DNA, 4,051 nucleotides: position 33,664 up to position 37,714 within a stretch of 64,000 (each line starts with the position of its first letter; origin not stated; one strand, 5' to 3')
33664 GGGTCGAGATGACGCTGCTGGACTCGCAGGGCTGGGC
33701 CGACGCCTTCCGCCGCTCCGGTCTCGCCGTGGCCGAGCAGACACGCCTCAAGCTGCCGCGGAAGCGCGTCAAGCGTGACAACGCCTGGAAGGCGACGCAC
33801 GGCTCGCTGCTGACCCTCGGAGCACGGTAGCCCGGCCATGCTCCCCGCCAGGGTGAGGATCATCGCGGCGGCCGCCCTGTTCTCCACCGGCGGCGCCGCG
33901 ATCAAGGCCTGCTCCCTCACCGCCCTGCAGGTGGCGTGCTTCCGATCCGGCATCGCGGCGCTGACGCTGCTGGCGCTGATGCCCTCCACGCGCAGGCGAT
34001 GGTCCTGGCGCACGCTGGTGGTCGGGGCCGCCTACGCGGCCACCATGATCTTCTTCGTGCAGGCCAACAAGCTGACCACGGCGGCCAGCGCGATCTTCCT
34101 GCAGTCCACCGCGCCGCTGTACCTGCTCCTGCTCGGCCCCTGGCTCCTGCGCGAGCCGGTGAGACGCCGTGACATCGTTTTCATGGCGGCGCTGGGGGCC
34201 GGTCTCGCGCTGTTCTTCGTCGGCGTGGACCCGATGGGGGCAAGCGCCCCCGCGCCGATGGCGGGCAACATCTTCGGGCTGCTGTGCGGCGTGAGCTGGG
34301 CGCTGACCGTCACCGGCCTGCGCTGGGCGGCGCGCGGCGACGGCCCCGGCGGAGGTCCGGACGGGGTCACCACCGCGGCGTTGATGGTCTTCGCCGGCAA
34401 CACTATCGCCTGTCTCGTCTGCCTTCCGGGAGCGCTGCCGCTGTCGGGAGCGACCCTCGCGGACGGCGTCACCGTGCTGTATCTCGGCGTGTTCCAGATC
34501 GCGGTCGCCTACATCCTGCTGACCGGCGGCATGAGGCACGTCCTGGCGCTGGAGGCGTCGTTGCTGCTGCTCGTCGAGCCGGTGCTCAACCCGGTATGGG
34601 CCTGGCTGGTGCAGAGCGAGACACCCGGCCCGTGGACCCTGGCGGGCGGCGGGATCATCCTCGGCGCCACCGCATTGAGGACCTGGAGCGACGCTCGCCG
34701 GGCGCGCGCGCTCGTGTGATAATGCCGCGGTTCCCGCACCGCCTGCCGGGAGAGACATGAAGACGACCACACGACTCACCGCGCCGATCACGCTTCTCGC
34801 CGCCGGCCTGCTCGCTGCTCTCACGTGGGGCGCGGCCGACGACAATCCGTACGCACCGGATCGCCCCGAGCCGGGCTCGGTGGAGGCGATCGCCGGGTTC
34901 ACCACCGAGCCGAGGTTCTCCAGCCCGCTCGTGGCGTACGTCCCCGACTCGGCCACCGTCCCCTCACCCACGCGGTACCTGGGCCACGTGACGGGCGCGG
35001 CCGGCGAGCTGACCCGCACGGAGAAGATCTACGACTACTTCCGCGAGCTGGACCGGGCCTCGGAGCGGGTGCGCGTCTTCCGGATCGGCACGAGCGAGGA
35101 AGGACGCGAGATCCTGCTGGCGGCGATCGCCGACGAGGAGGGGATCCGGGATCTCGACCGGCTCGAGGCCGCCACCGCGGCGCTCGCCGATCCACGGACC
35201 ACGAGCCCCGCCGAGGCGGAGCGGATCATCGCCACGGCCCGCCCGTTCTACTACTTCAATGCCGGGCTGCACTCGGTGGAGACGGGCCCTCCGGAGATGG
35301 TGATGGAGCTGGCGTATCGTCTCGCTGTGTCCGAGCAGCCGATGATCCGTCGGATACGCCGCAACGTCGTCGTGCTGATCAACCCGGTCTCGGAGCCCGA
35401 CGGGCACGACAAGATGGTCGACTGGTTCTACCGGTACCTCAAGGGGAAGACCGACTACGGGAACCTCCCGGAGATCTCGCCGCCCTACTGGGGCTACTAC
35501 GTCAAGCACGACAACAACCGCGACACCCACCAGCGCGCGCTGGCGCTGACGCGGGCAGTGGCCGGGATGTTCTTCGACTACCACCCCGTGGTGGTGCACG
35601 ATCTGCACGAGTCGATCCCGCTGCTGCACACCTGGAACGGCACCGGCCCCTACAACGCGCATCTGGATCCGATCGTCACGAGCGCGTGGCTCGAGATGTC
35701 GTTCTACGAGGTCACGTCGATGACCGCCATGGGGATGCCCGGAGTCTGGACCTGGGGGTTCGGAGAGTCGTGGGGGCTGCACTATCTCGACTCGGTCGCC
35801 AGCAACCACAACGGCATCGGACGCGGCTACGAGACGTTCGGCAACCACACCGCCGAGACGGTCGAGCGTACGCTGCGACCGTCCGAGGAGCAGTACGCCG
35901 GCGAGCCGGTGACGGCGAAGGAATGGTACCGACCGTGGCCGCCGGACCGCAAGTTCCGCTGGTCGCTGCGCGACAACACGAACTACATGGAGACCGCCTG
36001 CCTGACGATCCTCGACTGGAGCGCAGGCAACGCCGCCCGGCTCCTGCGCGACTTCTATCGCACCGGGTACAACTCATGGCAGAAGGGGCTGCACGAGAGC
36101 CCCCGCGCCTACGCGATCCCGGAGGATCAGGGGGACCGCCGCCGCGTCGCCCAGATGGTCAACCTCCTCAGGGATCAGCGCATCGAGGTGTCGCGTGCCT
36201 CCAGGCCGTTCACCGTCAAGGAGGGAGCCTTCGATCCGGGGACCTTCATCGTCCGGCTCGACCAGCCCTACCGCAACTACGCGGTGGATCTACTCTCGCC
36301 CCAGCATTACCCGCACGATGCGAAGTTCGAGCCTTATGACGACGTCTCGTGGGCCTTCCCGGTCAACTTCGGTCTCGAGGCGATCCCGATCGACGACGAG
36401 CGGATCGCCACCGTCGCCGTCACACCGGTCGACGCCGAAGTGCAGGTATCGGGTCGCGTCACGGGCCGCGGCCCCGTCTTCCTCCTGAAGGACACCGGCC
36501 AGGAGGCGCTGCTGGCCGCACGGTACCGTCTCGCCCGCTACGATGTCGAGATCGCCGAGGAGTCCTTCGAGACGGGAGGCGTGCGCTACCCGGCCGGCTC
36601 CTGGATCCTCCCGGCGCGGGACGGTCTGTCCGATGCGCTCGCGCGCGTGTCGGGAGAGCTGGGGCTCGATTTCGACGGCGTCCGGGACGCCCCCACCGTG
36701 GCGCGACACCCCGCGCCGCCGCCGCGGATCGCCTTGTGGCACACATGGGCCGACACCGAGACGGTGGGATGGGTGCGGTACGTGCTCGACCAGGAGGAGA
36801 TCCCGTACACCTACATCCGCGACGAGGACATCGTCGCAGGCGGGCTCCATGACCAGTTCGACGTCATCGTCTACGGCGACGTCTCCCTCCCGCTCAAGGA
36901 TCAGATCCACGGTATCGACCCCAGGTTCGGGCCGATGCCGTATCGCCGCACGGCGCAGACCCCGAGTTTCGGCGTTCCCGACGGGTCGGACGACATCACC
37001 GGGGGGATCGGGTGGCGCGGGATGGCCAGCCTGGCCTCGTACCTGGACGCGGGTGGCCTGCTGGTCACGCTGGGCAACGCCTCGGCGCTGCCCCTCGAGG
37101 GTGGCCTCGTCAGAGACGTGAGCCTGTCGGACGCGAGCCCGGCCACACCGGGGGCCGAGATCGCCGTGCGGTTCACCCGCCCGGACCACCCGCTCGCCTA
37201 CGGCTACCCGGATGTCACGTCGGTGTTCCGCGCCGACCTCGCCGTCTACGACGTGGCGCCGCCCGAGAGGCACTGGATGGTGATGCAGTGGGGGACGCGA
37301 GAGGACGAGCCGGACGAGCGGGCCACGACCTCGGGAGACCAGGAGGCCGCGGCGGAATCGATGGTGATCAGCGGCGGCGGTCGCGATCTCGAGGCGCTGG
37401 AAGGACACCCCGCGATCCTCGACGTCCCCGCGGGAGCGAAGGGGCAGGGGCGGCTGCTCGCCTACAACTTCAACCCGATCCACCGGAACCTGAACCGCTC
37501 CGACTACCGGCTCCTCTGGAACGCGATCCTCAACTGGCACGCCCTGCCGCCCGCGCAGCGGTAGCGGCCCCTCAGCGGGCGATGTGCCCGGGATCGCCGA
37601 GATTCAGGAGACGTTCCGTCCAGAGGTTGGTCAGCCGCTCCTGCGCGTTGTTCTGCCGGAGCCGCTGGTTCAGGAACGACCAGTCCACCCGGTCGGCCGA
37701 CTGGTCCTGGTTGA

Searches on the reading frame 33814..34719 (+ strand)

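Call 39: search_protein_families(library=pfam, proteins=[window:33814-34719:+], max_evalue=0.001)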
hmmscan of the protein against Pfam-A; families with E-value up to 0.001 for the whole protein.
window:33814-34719:+ (301 aa): 1 family
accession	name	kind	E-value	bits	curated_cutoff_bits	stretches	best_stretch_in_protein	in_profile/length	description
PF00892.27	EamA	-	2.6e-22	80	28.2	2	150-288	2-132/135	EamA-like transporter family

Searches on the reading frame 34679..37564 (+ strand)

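Call 39: search_protein_families(library=pfam, proteins=[window:34679-37564:+], max_evalue=0.001)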
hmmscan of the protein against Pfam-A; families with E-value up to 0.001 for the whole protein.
window:34679-37564:+ (961 aa): 1 family
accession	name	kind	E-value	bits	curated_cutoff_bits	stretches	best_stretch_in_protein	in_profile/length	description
PF00246.29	Peptidase_M14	-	1.3e-12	48.4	21.6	1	117-245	1-105/286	Zinc carboxypeptidase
